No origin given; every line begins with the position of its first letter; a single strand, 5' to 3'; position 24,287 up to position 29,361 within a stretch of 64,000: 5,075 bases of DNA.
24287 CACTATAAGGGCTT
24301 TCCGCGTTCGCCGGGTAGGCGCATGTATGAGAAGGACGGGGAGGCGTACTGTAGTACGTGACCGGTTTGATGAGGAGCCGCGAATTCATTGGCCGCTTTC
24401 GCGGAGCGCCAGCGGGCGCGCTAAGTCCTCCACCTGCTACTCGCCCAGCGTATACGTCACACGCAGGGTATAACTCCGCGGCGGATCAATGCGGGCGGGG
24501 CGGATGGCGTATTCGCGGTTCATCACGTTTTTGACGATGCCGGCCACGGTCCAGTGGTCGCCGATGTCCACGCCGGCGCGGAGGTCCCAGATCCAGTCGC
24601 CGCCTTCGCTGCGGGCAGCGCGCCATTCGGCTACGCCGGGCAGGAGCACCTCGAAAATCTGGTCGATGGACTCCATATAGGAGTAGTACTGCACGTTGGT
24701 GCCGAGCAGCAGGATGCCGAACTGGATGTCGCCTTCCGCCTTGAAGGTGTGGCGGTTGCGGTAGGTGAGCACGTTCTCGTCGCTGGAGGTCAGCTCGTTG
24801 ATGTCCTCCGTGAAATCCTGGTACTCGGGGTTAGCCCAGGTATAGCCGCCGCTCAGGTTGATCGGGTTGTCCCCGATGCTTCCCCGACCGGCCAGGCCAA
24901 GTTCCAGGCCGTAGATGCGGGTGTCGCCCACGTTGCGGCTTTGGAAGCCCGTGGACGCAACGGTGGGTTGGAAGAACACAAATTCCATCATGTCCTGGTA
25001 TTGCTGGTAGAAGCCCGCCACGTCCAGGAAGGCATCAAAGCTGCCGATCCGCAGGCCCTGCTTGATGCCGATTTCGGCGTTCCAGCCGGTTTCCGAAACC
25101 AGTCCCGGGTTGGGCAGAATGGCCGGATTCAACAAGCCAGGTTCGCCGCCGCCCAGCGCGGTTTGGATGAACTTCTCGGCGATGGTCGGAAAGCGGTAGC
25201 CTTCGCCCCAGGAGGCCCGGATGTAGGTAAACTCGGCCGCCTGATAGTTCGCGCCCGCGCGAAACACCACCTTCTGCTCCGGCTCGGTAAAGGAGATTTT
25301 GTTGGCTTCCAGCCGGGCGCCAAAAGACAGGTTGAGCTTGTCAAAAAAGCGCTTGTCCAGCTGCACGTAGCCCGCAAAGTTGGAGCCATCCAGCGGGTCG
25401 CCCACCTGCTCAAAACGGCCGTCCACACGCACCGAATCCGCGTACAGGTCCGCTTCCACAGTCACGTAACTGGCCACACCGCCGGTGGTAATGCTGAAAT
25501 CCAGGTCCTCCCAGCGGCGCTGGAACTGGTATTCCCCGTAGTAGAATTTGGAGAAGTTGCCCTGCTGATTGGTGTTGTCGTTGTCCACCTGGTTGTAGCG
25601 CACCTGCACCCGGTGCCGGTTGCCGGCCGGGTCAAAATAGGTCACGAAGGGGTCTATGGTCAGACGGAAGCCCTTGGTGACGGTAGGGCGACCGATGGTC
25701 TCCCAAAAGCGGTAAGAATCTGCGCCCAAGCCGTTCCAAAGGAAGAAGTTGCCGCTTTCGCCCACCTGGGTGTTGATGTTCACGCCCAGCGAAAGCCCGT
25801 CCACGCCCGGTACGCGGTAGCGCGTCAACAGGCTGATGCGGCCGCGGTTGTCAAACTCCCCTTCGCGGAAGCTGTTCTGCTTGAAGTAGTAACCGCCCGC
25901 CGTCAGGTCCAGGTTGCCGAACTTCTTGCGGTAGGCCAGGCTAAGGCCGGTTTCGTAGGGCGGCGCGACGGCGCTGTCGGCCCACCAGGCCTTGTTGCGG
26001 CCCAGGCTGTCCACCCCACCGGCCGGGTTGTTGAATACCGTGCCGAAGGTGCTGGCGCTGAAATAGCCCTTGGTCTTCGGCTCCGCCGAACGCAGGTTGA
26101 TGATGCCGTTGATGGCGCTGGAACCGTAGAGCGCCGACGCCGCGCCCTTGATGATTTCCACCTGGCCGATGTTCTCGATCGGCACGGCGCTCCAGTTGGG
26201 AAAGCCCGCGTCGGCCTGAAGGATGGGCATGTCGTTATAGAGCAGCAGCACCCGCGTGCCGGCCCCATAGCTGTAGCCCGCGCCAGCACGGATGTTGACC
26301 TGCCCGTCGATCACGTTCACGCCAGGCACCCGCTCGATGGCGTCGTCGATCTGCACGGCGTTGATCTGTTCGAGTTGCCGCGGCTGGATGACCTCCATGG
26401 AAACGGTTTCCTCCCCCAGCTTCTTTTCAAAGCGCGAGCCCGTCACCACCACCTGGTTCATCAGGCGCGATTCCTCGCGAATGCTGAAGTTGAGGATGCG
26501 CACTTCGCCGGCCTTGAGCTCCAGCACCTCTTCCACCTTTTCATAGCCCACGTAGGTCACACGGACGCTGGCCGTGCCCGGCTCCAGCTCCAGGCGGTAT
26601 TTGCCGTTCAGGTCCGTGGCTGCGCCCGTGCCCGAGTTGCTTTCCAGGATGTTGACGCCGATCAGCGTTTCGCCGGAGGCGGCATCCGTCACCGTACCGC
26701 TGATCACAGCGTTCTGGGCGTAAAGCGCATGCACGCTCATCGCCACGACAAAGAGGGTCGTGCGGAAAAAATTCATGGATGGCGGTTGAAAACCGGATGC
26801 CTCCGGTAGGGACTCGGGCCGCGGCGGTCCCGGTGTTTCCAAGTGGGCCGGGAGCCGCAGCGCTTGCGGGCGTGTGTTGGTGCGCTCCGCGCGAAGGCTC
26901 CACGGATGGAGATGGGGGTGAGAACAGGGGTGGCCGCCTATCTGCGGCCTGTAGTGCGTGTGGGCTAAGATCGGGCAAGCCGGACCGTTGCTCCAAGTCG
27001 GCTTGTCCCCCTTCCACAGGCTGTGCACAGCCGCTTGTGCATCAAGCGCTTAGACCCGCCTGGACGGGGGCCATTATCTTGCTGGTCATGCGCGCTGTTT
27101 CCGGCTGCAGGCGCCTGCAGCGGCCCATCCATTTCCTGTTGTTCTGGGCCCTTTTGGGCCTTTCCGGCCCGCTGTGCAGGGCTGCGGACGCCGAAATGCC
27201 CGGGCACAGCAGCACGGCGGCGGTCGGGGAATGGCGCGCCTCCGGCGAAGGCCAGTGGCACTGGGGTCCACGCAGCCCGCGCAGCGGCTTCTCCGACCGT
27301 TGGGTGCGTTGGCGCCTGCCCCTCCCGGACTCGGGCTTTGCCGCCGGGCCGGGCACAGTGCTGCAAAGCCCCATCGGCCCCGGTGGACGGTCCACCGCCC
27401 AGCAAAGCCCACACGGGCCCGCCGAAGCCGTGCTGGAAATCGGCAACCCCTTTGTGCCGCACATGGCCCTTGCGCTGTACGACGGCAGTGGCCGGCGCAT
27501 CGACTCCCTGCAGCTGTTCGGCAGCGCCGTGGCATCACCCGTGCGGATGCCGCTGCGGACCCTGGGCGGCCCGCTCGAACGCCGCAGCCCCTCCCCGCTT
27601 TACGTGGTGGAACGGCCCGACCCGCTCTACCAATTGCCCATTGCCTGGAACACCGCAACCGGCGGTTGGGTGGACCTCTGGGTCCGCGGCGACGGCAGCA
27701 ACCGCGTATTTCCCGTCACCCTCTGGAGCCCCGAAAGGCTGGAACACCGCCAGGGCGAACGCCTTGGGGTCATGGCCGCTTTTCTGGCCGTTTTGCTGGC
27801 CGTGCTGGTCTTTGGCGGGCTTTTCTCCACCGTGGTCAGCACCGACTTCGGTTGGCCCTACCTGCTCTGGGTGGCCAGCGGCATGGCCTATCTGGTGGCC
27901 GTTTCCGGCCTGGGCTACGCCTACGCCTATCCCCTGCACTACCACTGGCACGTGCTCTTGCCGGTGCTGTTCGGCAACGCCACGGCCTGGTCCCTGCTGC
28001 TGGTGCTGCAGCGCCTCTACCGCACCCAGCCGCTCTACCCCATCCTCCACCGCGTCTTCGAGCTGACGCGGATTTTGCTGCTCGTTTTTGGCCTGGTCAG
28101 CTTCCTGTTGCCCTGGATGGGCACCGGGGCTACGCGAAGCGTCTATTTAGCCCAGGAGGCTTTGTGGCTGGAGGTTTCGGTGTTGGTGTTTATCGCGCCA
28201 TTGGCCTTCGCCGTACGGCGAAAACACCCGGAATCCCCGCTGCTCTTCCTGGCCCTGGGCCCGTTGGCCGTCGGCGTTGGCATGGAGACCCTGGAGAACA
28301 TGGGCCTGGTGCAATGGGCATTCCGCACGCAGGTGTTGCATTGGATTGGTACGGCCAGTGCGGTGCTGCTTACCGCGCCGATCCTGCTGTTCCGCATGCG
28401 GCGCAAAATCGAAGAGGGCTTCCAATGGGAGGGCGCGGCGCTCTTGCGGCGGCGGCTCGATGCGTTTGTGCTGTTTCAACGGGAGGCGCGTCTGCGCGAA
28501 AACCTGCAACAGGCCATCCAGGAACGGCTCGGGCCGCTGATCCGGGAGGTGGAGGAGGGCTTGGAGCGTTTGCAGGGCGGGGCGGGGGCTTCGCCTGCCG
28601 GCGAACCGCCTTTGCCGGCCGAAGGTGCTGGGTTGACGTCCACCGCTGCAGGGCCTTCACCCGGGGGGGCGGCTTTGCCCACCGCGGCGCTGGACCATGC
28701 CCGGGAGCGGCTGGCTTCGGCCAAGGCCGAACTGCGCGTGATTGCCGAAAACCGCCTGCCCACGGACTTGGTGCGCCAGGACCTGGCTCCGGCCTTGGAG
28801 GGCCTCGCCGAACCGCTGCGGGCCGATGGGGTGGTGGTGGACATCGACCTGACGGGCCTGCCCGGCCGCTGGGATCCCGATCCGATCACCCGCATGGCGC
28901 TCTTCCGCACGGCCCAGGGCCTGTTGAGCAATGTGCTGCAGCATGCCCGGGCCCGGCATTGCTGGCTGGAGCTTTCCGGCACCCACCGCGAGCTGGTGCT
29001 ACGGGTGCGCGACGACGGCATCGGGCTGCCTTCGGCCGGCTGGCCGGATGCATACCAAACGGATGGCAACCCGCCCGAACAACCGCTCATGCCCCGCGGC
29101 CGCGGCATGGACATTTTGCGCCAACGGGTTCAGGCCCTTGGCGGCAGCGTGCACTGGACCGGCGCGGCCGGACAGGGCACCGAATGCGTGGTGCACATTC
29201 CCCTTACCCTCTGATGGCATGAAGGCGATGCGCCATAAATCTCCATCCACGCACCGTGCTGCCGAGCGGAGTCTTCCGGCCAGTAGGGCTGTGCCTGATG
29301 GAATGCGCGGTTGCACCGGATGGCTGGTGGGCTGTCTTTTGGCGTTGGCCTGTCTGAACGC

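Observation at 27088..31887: Two tandem sensor kinases, one missing the phospho-accepting His and the other missing the ATP-binding motifs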

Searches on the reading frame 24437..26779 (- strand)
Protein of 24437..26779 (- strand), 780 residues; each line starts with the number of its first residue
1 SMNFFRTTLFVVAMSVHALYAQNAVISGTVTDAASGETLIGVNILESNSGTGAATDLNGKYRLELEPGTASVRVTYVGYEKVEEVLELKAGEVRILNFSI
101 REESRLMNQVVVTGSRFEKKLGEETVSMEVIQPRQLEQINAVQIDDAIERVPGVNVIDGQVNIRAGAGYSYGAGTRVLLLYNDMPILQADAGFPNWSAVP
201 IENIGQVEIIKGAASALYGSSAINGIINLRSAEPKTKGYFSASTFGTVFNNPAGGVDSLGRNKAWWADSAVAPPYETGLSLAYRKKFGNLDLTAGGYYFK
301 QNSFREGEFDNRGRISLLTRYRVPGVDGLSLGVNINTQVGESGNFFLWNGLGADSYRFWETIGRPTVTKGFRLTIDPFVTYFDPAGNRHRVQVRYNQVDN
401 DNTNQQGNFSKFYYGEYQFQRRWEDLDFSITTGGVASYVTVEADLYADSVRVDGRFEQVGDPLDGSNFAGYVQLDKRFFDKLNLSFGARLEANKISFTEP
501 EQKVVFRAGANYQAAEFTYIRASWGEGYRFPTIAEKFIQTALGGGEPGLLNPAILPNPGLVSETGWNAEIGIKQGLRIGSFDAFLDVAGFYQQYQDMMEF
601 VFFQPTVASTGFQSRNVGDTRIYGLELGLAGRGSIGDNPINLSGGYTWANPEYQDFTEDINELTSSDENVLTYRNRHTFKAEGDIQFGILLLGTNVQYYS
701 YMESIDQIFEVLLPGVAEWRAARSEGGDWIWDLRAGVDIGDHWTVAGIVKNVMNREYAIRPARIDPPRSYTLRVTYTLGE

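Call 59: search_protein_families(library=pfam, proteins=[window:24437-26779:-], max_evalue=0.001)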
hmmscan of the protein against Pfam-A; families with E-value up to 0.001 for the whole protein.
window:24437-26779:- (780 aa): 4 families
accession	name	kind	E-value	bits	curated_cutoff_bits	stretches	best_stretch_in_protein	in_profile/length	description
PF00593.30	TonB_dep_Rec_b-barrel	-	4.9e-37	129.3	27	1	359-752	55-436/436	TonB dependent receptor-like, beta-barrel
PF13715.12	CarbopepD_reg_2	-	9.7e-20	70.8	32.2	1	26-112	1-88/88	CarboxypepD_reg-like domain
PF07715.20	Plug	-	9.2e-19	68.4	23.9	1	123-226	4-107/107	TonB-dependent Receptor Plug Domain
PF13620.12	CarboxypepD_reg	-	2.9e-13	50.4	32.3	1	26-99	2-80/82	Carboxypeptidase regulatory-like domain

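Call 87: search_protein_families(library=ncbifam, proteins=[window:24437-26779:-], max_evalue=0.00001)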
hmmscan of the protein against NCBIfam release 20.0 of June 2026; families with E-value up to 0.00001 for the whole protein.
window:24437-26779:- (780 aa): 21 families
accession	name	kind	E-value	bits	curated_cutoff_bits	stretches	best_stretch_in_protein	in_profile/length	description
TIGR04056.1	OMP_RagA_SusC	subfamily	1.3e-34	119.8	368.25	1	26-227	3-199/981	SusC/RagA family TonB-linked outer membrane protein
TIGR01786.1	TonB-hemlactrns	subfamily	1.1e-30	106.6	323.75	2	392-758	361-687/719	TonB-dependent hemoglobin/transferrin/lactoferrin family receptor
TIGR01785.1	TonB-hemin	subfamily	3.9e-29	101.6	316.85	2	107-235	1-132/677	TonB-dependent heme/hemoglobin receptor family protein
TIGR01779.1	TonB-B12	equivalog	5e-28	98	599.7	2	97-242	18-166/614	TonB-dependent vitamin B12 receptor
TIGR01783.1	TonB-siderophor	subfamily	1e-27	97.1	223.5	2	469-776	362-647/649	TonB-dependent siderophore receptor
NF007926.1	PRK10641.1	equivalog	1.1e-18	67.1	836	1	103-244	23-166/617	TonB-dependent vitamin B12 receptor BtuB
NF010010.0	PRK13483.1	equivalog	7.8e-15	53.9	927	1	102-229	28-160/660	ligand-gated channel protein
NF050067.1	TonBEntbctnRecCfrA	equivalog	3e-13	49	1200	1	97-231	16-157/698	TonB-dependent ferric enterobactin receptor CfrA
NF010038.0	PRK13513.1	equivalog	3.3e-11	42.5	942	1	105-231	33-164/659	ligand-gated channel protein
NF053590.1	TonB_dep_TOL0244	equivalog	9.3e-11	41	645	1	106-244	10-153/604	TOL_0244 family TonB-dependent receptor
NF010011.0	PRK13484.1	equivalog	3.7e-10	38.7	1197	1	105-246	28-173/682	IreA family TonB-dependent siderophore receptor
NF010012.0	PRK13486.1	equivalog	4e-10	38.7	924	1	107-232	25-158/696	TonB-dependent receptor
NF007478.2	PRK10064.1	equivalog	1e-09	37.2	745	1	105-231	28-157/663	catecholate siderophore receptor CirA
TIGR01776.1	TonB-tbp-lbp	subfamily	4.8e-09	34.7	468.8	0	462-601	594-733/946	lactoferrin/transferrin family TonB-dependent receptor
NF049944.1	TonB_dep_PUIUD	equivalog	2.6e-08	32.7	850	0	125-230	58-168/686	TonB-dependent receptor, PUIUD motif-type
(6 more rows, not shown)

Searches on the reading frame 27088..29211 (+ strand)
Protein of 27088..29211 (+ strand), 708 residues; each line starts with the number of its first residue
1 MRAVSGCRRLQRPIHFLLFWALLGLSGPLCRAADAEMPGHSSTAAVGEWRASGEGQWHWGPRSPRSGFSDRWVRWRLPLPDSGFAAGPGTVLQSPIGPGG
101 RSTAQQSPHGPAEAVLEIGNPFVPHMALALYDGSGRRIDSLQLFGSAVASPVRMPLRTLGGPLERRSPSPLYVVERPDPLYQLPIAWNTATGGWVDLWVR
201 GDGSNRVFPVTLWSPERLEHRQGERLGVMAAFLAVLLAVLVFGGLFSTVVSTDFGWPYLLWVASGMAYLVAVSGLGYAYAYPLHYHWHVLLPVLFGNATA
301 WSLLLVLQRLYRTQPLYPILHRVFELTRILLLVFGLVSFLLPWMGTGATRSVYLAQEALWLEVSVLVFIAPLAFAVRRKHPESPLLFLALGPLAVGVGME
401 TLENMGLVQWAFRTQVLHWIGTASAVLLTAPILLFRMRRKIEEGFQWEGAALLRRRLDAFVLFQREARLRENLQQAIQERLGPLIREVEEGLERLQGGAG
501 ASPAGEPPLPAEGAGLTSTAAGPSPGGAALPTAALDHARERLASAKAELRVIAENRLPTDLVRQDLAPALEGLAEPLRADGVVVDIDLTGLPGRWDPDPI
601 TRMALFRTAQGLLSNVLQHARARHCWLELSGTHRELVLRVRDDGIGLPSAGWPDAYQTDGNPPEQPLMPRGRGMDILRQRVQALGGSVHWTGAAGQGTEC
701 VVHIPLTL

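Call 7: search_protein_families(library=pfam, proteins=[window:27088-29211:+], max_evalue=1)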
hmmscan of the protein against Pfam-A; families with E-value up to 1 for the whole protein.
window:27088-29211:+ (708 aa): 3 families
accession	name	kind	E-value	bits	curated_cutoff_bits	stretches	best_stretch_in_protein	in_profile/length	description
PF02518.31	HATPase_c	-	5e-11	43.5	26.4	1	604-707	5-110/111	Histidine kinase-, DNA gyrase B-, and HSP90-like ATPase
PF07695.17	7TMR-DISM_7TM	-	5e-06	27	29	1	230-430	6-199/205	7TM diverse intracellular signalling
PF13581.12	HATPase_c_2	-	0.0091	16.4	27.4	1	613-682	40-110/127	Histidine kinase-like ATPase domain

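Call 8: search_protein_families(library=ncbifam, proteins=[window:27088-29211:+], max_evalue=1)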
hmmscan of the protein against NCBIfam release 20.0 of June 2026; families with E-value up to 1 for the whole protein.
window:27088-29211:+ (708 aa): 15 families
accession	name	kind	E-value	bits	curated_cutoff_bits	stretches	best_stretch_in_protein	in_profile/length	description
NF052443.1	SensHisKinMctS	equivalog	4e-10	38.6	700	1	533-705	289-447/457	two-component system sensor histidine kinase MctS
NF008649.0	PRK11644.1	equivalog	1.3e-08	34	408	1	597-706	405-496/499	signal transduction histidine-protein kinase/phosphatase UhpB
NF052531.1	Strep_LiaS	equivalog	1.9e-08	33.9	450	1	542-706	181-327/328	envelope stress sensor histidine kinase LiaS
NF047322.1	HK_morpho_MacS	equivalog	4.9e-08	32.5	300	1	610-705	281-367/367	MacS family sensor histidine kinase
NF047786.1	his_kin_MadS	equivalog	4.2e-06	26.1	500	1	558-705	293-434/434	MadS family sensor histidine kinase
NF007896.0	PRK10600.1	equivalog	1.4e-05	24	578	1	535-703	431-582/598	nitrate/nitrite two-component system sensor histidine kinase NarX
NF008298.1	PRK11086.1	subfamily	0.00038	19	520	1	621-706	443-525/529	DcuS/MalK family sensor histidine kinase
NF033792.0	ActS_PrrB_HisK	equivalog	0.0017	17.3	350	1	563-649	271-355/423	ActS/PrrB/RegB family redox-sensitive histidine kinase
NF007835.0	PRK10547.1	equivalog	0.0032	16.1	793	1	670-708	487-525/670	chemotaxis protein CheA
NF008302.0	PRK11091.1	equivalog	0.018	13.2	838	1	624-706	418-505/779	aerobic respiration two-component sensor histidine kinase ArcB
NF041336.1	CheA_Halo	equivalog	0.019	13.6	950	1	670-707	501-538/666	chemotaxis protein CheA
NF040691.1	MtrAB_MtrB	equivalog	0.055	12.5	450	1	606-650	389-433/507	MtrAB system histidine kinase MtrB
NF008184.0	PRK10935.1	equivalog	0.061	11.9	553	1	607-704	474-557/565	nitrate/nitrite two-component system sensor histidine kinase NarQ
NF041210.1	his_kin_PieS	equivalog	0.068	12.1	850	1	613-706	373-470/474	two component system sensor histidine kinase PieS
NF045988.1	HisKinRegBRhodob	equivalog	0.17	10.1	570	1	569-649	286-367/462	sensor histidine kinase RegB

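Call 10: find_homologous_proteins(query=window:27088-29211:+)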
Query window:27088-29211:+ (708 aa): 3 proteins with E <= 0.001 among 8000 candidates.
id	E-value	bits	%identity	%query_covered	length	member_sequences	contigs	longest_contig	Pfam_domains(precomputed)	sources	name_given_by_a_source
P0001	0.0e+0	1580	99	100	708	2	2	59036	PF07695.18,PF02518.32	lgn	-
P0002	8.6e-275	932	68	94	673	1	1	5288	PF07695.18,PF02518.32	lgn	-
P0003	5.2e-126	440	45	87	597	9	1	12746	PF07695.18,PF02518.32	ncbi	-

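Call 12: find_encoding_contigs(protein=P0003, flank=10000, max_places=4)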
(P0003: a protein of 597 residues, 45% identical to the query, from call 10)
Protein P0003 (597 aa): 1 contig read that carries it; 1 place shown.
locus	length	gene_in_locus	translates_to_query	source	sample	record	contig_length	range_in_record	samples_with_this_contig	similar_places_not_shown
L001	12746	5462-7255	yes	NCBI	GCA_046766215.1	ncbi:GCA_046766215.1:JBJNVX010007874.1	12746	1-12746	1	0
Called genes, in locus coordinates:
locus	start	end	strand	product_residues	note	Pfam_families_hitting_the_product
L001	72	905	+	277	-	PF01618:MotA_ExbB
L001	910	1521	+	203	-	PF02472:ExbD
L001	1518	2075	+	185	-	PF02472:ExbD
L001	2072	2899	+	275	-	PF28545:1TM_TonB_rel, PF03544:TonB_C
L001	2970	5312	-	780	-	PF13620:CarboxypepD_reg, PF13715:CarbopepD_reg_2, PF07715:Plug, PF00593:TonB_dep_Rec_b-barrel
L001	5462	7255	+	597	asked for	PF07695:7TMR-DISM_7TM (weak), PF02518:HATPase_c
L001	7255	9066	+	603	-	PF07695:7TMR-DISM_7TM, PF07730:HisKA_3 (faint)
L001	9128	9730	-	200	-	PF00072:Response_reg, PF00196:GerE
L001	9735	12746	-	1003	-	?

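Call 13: find_encoding_contigs(protein=P0002, flank=10000, max_places=4)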
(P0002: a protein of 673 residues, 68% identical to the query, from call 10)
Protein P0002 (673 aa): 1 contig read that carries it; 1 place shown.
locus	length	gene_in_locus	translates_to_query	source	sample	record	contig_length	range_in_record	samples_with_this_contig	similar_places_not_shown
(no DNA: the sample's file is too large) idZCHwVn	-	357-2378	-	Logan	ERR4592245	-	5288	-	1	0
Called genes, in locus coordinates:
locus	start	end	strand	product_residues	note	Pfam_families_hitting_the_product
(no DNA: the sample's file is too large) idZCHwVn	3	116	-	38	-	?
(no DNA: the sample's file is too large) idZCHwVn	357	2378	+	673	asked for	PF07695:7TMR-DISM_7TM, PF02518:HATPase_c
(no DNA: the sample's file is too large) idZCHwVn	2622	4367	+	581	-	PF07696:7TMR-DISMED2 (faint), PF07695:7TMR-DISM_7TM, PF07730:HisKA_3 (weak)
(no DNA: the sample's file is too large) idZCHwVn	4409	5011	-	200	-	PF00072:Response_reg, PF00196:GerE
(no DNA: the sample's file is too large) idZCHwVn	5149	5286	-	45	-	?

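Call 33: find_related_loci(query=A4, collection=metagenome_contigs, flank=7000)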
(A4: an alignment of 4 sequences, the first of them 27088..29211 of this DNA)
Query A4 (708 aa) in metagenome_contigs; peptide patterns used: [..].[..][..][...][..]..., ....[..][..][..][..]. (x = any residue, [..] = any of these).
391 stretches matched a pattern; 3 encode a relative of the query (tblastn E <= 1e-3); 3 distinct loci.
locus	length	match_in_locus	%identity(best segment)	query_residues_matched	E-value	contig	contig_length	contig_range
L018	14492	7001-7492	27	540-705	1e-8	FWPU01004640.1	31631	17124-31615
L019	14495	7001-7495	27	538-708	2e-8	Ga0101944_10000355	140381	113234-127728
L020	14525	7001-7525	23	516-706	1e-6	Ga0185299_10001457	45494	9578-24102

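Call 69: find_homologous_proteins(query=A9, max_evalue=1e-20)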
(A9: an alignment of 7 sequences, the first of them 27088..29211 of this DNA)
Query A9 (7 sequences) (708 aa, profile of the alignment): 4 proteins with E <= 1e-20 among 8000 candidates.
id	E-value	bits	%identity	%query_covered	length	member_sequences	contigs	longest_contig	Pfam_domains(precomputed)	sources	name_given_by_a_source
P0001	1.6e-252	858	99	100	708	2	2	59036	PF07695.18,PF02518.32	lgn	-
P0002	2.7e-250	850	68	94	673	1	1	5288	PF07695.18,PF02518.32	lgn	-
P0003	2.2e-231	788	45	87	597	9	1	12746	PF07695.18,PF02518.32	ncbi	-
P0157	3.9e-26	110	24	69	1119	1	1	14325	PF07696.18,PF07695.18,PF02518.32,PF00512.32,PF00072.31,PF01627.29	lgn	-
